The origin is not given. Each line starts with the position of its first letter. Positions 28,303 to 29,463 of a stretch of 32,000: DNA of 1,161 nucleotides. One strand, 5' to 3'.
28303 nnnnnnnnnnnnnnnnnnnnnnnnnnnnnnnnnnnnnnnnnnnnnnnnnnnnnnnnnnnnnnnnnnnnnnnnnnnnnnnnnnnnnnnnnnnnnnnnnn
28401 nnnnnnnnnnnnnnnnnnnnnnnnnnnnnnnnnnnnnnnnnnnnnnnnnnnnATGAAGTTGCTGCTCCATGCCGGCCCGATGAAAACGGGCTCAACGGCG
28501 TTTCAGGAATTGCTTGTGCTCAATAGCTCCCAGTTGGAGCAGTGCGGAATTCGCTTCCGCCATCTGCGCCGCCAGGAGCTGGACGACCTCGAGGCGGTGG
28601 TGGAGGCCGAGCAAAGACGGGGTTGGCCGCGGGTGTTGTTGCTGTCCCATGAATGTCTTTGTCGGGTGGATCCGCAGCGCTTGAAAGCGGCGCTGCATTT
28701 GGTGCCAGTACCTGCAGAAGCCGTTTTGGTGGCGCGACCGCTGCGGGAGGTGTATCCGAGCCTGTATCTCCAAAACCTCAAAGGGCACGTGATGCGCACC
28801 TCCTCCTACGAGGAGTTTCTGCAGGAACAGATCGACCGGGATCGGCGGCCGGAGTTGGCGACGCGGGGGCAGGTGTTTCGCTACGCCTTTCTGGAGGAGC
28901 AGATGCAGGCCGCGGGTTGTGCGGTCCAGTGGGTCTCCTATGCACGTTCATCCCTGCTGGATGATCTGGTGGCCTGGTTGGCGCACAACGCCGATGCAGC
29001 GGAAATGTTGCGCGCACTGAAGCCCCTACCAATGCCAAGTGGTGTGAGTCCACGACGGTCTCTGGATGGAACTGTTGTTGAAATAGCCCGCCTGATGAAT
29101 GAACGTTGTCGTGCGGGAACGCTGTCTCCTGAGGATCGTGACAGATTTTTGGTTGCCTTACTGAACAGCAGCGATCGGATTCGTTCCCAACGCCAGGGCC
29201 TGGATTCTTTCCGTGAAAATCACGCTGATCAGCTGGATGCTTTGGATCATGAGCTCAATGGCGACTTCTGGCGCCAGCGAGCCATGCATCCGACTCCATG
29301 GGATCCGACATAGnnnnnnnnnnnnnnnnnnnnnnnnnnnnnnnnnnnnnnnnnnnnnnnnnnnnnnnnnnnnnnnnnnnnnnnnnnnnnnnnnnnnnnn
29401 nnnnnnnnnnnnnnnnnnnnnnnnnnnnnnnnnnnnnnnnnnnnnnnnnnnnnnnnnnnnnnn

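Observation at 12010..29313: Four sulfotransferase-like P-loop genes in three compositional classes within 17 kb, plus a sulfatase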

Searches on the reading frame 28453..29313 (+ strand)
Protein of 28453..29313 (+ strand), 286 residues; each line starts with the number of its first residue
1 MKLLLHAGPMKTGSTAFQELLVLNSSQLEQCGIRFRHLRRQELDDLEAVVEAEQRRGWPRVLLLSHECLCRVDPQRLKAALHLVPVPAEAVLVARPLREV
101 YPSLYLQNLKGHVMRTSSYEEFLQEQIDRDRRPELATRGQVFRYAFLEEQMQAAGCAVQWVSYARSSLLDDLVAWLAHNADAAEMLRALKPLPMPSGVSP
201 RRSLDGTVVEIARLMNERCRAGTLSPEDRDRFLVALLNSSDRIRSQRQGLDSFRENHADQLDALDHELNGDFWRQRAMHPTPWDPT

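Call 8: search_protein_families(library=pfam, proteins=[window:28453-29313:+], max_evalue=1)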
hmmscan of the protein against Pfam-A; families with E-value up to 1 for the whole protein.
window:28453-29313:+ (286 aa): 1 family
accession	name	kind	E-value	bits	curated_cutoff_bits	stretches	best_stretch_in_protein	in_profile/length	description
PF25779.1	Tubulin-bind_CPAP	-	0.33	11.7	22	0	114-130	13-29/66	CPAP, tubulin-binding region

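Call 9: search_protein_families(library=ncbifam, proteins=[window:28453-29313:+], max_evalue=1)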
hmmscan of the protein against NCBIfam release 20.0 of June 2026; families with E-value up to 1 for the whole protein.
window:28453-29313:+ (286 aa): 1 family
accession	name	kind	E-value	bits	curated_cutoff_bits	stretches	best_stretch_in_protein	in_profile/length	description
NF005847.0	PRK07764.2-3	equivalog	0.16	9.8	1670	1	157-205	241-287/1078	DNA polymerase III subunit gamma and tau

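Call 14: find_homologous_proteins(query=window:28453-29310:+)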
Query window:28453-29310:+ (286 aa): 126 proteins with E <= 0.001 among 3196 candidates; the best 120 are listed.
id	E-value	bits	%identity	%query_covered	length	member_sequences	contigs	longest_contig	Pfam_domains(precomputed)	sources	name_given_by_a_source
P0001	9.6e-188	640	100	100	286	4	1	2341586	-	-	-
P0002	3.9e-171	586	92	100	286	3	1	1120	-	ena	-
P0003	4.9e-170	582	92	100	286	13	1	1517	-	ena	-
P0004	3.6e-165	566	89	100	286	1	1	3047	-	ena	-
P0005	1.2e-164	564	89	100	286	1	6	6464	-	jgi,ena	jgi:hypothetical protein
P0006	4.1e-164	563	89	100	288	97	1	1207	-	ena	-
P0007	6.5e-164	562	88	100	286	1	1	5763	-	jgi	jgi:hypothetical protein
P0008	8.7e-164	562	88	100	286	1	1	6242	-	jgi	jgi:hypothetical protein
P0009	1.9e-159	547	87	100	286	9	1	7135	-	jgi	-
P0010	2.1e-159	547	87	100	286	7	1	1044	-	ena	-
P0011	2.4e-159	547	86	100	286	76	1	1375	-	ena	-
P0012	1.6e-154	531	84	100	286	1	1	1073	-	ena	-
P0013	1.4e-152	525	82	100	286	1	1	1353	-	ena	-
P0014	1.2e-150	519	81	100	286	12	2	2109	-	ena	-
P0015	1.5e-150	518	83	100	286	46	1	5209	-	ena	-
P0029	7.1e-102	359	60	95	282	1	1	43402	-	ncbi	-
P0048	6.5e-68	247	49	97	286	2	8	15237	-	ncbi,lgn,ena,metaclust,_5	metaclust:\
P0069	3.2e-44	169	37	95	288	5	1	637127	-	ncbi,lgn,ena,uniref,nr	ncbi:hypothetical protein [Synechococcus sp. UW69]|uniref:hypothetical protein n=1 Tax=Synechococcus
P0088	2.7e-40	157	54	53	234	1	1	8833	-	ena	-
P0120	9.5e-26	109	31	94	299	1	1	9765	-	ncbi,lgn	ncbi:MAG: hypothetical protein AAF098_16820 [Pseudomonadota bacterium]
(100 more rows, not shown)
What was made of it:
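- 28453..29313 (+): ST4: 286-aa member of an unannotated family, GC 0.59. It is wedged between mutY (4-nt overlap) and pfkB (16-nt overlap). It has a sulfotransferase-like loop (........), R95-x7-S103 and an invariant E67. There are 126 homologues, and every one that carries a name is called hypothetical (call 14).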

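Call 15: search_solved_structures(query=window:28453-29310:+, max_evalue=10)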
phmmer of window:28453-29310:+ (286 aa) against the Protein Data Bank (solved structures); distinct sequences matched with E-value up to 10: 5.
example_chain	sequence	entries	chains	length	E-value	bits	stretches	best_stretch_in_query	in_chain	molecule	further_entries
2rjr_A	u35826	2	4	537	0.11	15.1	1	80-138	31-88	Tyrosine aminomutase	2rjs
2ohy_A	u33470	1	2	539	0.11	15.1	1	80-138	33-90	Tyrosine aminomutase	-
2qve_A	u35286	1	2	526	0.11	15.1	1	81-138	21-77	Tyrosine Aminomutase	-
3kdz_A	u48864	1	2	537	0.23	14.1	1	80-138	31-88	Histidine ammonia-lyase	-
3kdy_A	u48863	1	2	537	0.77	12.4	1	80-138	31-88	Histidine ammonia-lyase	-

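Call 20: search_solved_structures(query=A1, max_evalue=10, show_alignments=2)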
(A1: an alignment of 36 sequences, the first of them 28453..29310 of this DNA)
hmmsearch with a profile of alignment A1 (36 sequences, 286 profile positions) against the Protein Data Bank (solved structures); distinct sequences matched with E-value up to 10: 0.

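Call 21: search_protein_families(library=pfam, alignment_id=A1, max_evalue=1)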
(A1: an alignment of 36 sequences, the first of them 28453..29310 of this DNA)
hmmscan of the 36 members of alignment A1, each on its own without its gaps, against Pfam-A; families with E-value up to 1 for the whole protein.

A. member 1, window:28453-29310:+ (286 aa): 1 family
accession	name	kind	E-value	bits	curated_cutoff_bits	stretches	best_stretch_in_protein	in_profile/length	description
PF25779.1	Tubulin-bind_CPAP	-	0.33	11.7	22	0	114-130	13-29/66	CPAP, tubulin-binding region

B. families by the number of members that match (of 36 scanned): 15 families
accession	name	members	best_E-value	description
PF25779.1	Tubulin-bind_CPAP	4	0.0061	CPAP, tubulin-binding region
PF19551.4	DUF6074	4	0.021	Family of unknown function (DUF6074)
PF03474.20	DMA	2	0.0096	DMRTA motif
PF11776.13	RcnB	2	0.18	Nickel/cobalt transporter regulator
PF03084.19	Sigma_1_2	1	0.048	Reoviral Sigma1/Sigma2 family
PF19856.4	DUF6331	1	0.049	Family of unknown function (DUF6331)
PF04124.18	Dor1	1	0.055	Dor1-like family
PF08198.17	Thymopoietin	1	0.062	Thymopoietin protein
PF22541.2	DUF7005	1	0.068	Family of unknown function (DUF7005)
PF20404.3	DUF6694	1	0.078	Family of unknown function (DUF6694)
PF23482.1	YLR146W-A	1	0.11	YLR146W-A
PF24683.1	CT021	1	0.13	CT021 protein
PF16525.10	MHB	1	0.15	Haemophore, haem-binding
PF00685.33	Sulfotransfer_1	1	0.15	Sulfotransferase domain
PF06412.16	TraD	1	0.19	Conjugal transfer protein TraD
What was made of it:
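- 28453..29313 (+): No Pfam, NCBIfam or PDB sequence hit, either alone or as a profile (calls 8, 9, 15, 20, 21).
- ST4 has no profile hit (calls 8, 9, 20, 21).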

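Call 24: predict_structure(alignment_id=A1)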
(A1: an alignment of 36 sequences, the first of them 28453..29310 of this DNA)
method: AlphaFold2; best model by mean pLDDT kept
length: 286 residues; sequences in the alignment: 36
mean_pLDDT: 92.7   pTM: 0.88
mean pLDDT of the five models: 92.7, 91.9, 91.8, 91.6, 90.7
residues with pLDDT >= 90: 250; 70-90: 27; 50-70: 4; < 50: 5
segments of 3 or more residues with pLDDT < 50: 283-286
pLDDT, mean of each block of 10 residues (from residue 1): 91 92 97 96 95 96 95 95 96 94 96 96 96 91 95 96 91 95 93 94 94 98 98 98 87 86 97 77 46
secondary structure, 60 per line:
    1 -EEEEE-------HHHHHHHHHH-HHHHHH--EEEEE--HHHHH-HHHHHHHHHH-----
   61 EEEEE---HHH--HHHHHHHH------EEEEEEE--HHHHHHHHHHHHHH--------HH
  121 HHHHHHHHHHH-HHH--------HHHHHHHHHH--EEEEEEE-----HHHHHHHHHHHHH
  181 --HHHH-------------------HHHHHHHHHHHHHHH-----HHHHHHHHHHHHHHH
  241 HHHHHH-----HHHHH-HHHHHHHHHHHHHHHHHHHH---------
elements in order: E2-6 H14-23 H25-30 E33-37 H40-44 H46-55 E61-65 H74-81 E88-94 H97-110 H119-131 H144-153 E156-162 H168-180 H183-186 H206-220 H226-246 H252-256 H258-277
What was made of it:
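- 28453..29313 (+): The AF2 model has pLDDT 92.7 (call 24).
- On PAPS-dependent sulfotransferase superfamily: ST4 (28453-29313): The model has pLDDT 92.7 (call 24).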

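Call 27: fold_search(model_id=the predicted structure, library=pdb)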
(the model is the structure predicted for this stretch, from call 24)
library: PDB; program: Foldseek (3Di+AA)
matches with E <= 10: 1162; with E <= 0.001: 0
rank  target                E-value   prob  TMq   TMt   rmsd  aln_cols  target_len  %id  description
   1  2lr0_MODEL_1_A        1.3e-03  1.00  0.29  0.52   6.6       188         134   14  Solution NMR structure of de novo designed protein, p-loop ntpase fold, northeast structural genomics consorti (released 2012-07-04)
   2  3t61_B                1.3e-03  0.99  0.26  0.39   8.5       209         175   10  Crystal Structure of a gluconokinase from Sinorhizobium meliloti 1021 (released 2011-08-17)
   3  3rnl                  1.4e-03  1.00  0.43  0.48  10.3       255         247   13  Crystal Structure of Sulfotransferase from Alicyclobacillus acidocaldarius (released 2011-06-29)
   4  9drz_C                2.0e-03  0.99  0.28  0.43   8.8       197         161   13  Structure of Lichtheimia corymbifera Kinase in complex with GDP and MG (released 2024-10-16)
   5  2hld_F                2.2e-03  0.41  0.18  0.14  19.7       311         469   15  Crystal structure of yeast mitochondrial F1-ATPase (released 2006-11-28)
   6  2lci_MODEL_1_A        2.8e-03  1.00  0.30  0.54   6.2       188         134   14  Solution NMR Structure of DE NOVO DESIGNED PROTEIN, P-LOOP NTPASE FOLD, Northeast Structural Genomics Consorti (released 2011-06-29)
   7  6pk5_A                3.9e-03  1.00  0.36  0.50   5.4       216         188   11  Adenylate kinase from Methanococcus igneus - apo form (released 2020-07-01)
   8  6pk5_E                3.9e-03  0.99  0.36  0.49   5.7       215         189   11  Adenylate kinase from Methanococcus igneus - apo form (released 2020-07-01)
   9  9jix_A                4.6e-03  0.98  0.28  0.46   8.7       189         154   16  Crystal structure of de novo designed ATPase, PL2x4_2 (released 2025-04-23)
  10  6nui_MODEL_1_A        6.4e-03  0.84  0.24  0.32   9.8       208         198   14  Human Guanylate Kinase (released 2019-06-26)
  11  2hld_O                6.7e-03  0.25  0.18  0.14  19.5       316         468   15  Crystal structure of yeast mitochondrial F1-ATPase (released 2006-11-28)
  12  3oeh_D                7.1e-03  0.30  0.18  0.13  17.0       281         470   17  Structure of four mutant forms of yeast F1 ATPase: beta-V279F (released 2010-09-15)
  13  1osn_D                8.0e-03  0.60  0.25  0.24  19.5       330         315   11  Crystal structure of Varicella zoster virus thymidine kinase in complex with BVDU-MP and ADP (released 2003-06-10)
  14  3t61_A                8.9e-03  0.97  0.28  0.42   8.0       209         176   10  Crystal Structure of a gluconokinase from Sinorhizobium meliloti 1021 (released 2011-08-17)
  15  4gbm                  9.4e-03  0.85  0.35  0.35  13.0       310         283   13  Sulfotransferase Domain from the Curacin Biosynthetic Pathway (released 2012-10-17)
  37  6xkg_A                1.8e-02  0.98  0.42  0.46   8.0       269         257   15  Crystal structure of 3-O-Sulfotransferase isoform 3 in complex with 8mer oligosaccharide with 6S sulfation (released 2021-06-23)
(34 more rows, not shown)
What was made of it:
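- On PAPS-dependent sulfotransferase superfamily: ST4 (28453-29313): Sulfotransferases 3rnl (TMq 0.43), 6xkg (0.42) and 4gbm (0.35) are interleaved with nucleotide kinases (call 27).
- The confident model's best-covering PDB matches are sulfotransferases 3rnl and 6xkg (calls 24, 27). Its Foldseek E-values are all at or above 1e-3, with nucleotide kinases scoring as well as sulfotransferases (call 27). Its top Foldseek hits include gluconokinase, adenylate kinase and designed P-loop proteins at E-values equal to the sulfotransferases (call 27). The full-length structural matches with the highest query coverage are sulfotransferases (call 27).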

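Call 32: find_encoding_contigs(protein=window:28453-29310:+, flank=3000, max_places=3)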
Protein window:28453-29310:+ (286 aa): no gene with exactly this product is on record in the collection.

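Call 38: find_encoding_contigs(protein=P0069, flank=10000, max_places=3)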
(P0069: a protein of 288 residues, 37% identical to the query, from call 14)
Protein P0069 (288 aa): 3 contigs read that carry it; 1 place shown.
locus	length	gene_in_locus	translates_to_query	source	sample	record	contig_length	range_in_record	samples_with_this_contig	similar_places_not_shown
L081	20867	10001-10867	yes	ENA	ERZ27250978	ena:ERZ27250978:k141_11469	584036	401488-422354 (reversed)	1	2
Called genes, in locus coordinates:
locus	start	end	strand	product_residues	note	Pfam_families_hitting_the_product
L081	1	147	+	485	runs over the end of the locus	PF03448:MgtE_N, PF00571:CBS, PF01769:MgtE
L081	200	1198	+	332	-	PF00140:Sigma70_r1_2, PF04542:Sigma70_r2, PF04539:Sigma70_r3, PF04545:Sigma70_r4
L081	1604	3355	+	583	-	PF13489:Methyltransf_23, PF07021:MetW (faint), PF08241:Methyltransf_11 (weak), PF08242:Methyltransf_12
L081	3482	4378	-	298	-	PF00561:Abhydrolase_1, PF12146:Hydrolase_4, PF12697:Abhydrolase_6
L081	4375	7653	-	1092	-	PF00873:ACR_tran, PF02355:SecD_SecF_C (faint), PF03176:MMPL (weak)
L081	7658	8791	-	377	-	PF25917:BSH_RND, PF25973:BSH_CzcB, PF25954:Beta-barrel_RND_2 (weak), PF25989:YknX_C (faint)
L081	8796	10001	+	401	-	PF00730:HhH-GPD, PF00633:HHH (weak), PF00293:NUDIX, PF14815:NUDIX_4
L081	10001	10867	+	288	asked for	-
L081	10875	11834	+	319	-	PF00294:PfkB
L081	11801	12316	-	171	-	PF02367:TsaE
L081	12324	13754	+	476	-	PF05221:AdoHcyase, PF00670:AdoHcyase_NAD, PF02826:2-Hacid_dh_C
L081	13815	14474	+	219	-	PF09335:VTT_dom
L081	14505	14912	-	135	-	PF00436:SSB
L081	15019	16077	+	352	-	PF06723:MreB_Mbl, PF00022:Actin (faint), PF00012:HSP70, PF14450:FtsA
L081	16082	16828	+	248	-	PF04085:MreC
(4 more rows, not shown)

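Call 60: fold_search(model_id=the predicted structure, library=viral)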
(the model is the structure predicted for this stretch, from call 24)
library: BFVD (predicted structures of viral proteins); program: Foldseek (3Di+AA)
matches with E <= 10: 935; with E <= 0.001: 3
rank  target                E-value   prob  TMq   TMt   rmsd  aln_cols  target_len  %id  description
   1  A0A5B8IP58            1.8e-04  1.00  0.48  0.24   4.9       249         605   13  Uncharacterized protein [Mimiviridae sp. ChoanoV1]
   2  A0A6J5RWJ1            3.2e-04  1.00  0.31  0.42  15.7       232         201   13  AAA domain containing protein [uncultured Caudovirales phage]
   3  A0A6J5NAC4            6.7e-04  1.00  0.34  0.42  11.4       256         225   11  Sulfotransferase family [uncultured Caudovirales phage]
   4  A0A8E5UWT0            1.2e-03  1.00  0.42  0.47  11.9       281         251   11  (no name in the UniProt tables at hand)
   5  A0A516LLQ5            1.7e-03  0.92  0.28  0.34  13.2       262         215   12  (no name in the UniProt tables at hand)
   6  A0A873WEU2            2.3e-03  0.90  0.26  0.28  10.5       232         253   14  (no name in the UniProt tables at hand)
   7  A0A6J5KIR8            3.0e-03  1.00  0.35  0.58   5.4       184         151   12  NK domain containing protein [uncultured Caudovirales phage]
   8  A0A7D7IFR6            7.8e-03  0.98  0.35  0.45   7.9       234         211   12  (no name in the UniProt tables at hand)
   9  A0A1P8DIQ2            8.3e-03  1.00  0.32  0.46   6.2       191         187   14  (no name in the UniProt tables at hand)
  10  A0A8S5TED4            8.3e-03  0.99  0.34  0.49   5.9       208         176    7  AAA domain protein [Siphoviridae sp. ct1IF5]
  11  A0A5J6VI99            8.3e-03  0.92  0.35  0.36  12.0       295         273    8  Sulfotransferase domain-containing protein [Megaviridae environmental sample]
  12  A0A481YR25            9.3e-03  1.00  0.32  0.57   8.2       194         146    8  Uncharacterized protein [Pithovirus LCDPAC02]
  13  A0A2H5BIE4            9.3e-03  0.97  0.35  0.38   7.5       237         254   13  dTMP kinase [Erwinia phage vB_EamM_Bosolaphorus]
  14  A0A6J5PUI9            9.3e-03  0.87  0.28  0.37   9.1       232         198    9  AAA domain containing protein [uncultured Caudovirales phage]
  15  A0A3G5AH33            1.0e-02  0.85  0.27  0.26   9.6       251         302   10  Uncharacterized protein [Sylvanvirus sp.]
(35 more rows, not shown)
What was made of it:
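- On PAPS-dependent sulfotransferase superfamily: ST4 (28453-29313): The picture is the same against BFVD (call 60).
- The BFVD hits are a mix of kinases and sulfotransferases (call 60).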

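Call 79: find_encoding_contigs(protein=P0120, flank=6000, max_places=2)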
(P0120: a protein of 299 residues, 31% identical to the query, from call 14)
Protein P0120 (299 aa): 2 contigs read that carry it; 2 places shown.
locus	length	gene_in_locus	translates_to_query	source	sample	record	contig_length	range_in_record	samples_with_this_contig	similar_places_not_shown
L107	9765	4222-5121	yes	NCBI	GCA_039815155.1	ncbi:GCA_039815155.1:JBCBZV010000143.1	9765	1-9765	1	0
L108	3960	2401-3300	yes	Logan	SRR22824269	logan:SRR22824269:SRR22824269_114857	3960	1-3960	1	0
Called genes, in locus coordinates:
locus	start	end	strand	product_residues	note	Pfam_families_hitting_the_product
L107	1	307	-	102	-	PF07690:MFS_1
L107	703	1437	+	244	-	-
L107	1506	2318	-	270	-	PF00378:ECH_1, PF16113:ECH_2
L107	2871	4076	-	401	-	PF04101:Glyco_tran_28_C (faint)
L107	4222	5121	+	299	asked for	-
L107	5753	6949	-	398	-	PF07690:MFS_1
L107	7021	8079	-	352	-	PF13417:GST_N_3 (faint), PF13409:GST_N_2 (weak), PF13410:GST_C_2 (weak)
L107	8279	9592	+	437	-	PF00375:SDF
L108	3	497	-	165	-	?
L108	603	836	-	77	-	-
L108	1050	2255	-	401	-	PF04101:Glyco_tran_28_C (faint)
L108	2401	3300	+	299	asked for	-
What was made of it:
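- An ST4 homologue in a proteobacterial MAG lies beside a GT-B-like gene (call 79).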

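Call 80: find_encoding_contigs(protein=P0088, flank=6000, max_places=2)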
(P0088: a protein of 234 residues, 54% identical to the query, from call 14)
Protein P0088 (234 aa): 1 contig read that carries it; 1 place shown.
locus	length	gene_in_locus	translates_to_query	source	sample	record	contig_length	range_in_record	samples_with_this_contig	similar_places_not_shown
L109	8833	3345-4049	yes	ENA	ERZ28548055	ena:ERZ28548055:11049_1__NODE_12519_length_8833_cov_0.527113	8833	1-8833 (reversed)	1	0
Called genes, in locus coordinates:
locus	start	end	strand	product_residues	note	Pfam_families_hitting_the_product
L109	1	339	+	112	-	?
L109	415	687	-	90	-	-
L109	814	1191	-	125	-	PF00561:Abhydrolase_1, PF12697:Abhydrolase_6 (weak)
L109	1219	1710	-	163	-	PF04577:Glyco_transf_61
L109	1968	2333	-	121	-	-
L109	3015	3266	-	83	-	-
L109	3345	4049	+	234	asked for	-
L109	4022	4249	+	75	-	PF07726:AAA_3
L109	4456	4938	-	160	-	-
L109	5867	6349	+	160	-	PF11992:TgpA_N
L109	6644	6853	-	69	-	-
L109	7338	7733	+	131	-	-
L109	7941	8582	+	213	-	PF00293:NUDIX, PF14815:NUDIX_4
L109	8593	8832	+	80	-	?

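Call 90: search_dna_similar(query=window:28453-29310:+, collection=phages, mode=protein, max_evalue=0.001, max_rows=10)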
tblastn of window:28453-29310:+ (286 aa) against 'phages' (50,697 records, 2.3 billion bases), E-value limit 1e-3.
No match.

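Call 97: find_encoding_contigs(protein=P0029, flank=10000, max_places=2)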
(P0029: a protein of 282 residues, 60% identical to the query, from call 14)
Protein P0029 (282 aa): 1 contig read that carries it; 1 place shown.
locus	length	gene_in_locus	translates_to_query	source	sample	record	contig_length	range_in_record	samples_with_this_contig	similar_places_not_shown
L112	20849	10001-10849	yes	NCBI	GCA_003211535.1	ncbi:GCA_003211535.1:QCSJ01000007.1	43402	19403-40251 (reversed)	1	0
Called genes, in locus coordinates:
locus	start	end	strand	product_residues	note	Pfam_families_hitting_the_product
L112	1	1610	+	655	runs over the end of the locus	PF02518:HATPase_c, PF00204:DNA_gyraseB, PF01751:Toprim, PF00986:DNA_gyraseB_C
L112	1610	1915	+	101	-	-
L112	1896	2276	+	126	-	PF02537:CRCB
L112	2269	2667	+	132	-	PF02537:CRCB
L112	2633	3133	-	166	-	PF00255:GSHPx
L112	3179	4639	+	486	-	PF03448:MgtE_N, PF00571:CBS, PF01769:MgtE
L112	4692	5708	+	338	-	-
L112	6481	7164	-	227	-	PF13489:Methyltransf_23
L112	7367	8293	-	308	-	PF00561:Abhydrolase_1, PF12146:Hydrolase_4, PF12697:Abhydrolase_6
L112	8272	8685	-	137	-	PF03350:UPF0114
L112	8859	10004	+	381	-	PF00730:HhH-GPD, PF00633:HHH (faint), PF00293:NUDIX, PF14815:NUDIX_4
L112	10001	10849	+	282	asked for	-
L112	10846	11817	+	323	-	PF00294:PfkB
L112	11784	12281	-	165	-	PF02367:TsaE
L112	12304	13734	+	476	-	PF05221:AdoHcyase, PF00670:AdoHcyase_NAD, PF02826:2-Hacid_dh_C, PF02882:THF_DHG_CYH_C (weak), PF07991:KARI_N (faint)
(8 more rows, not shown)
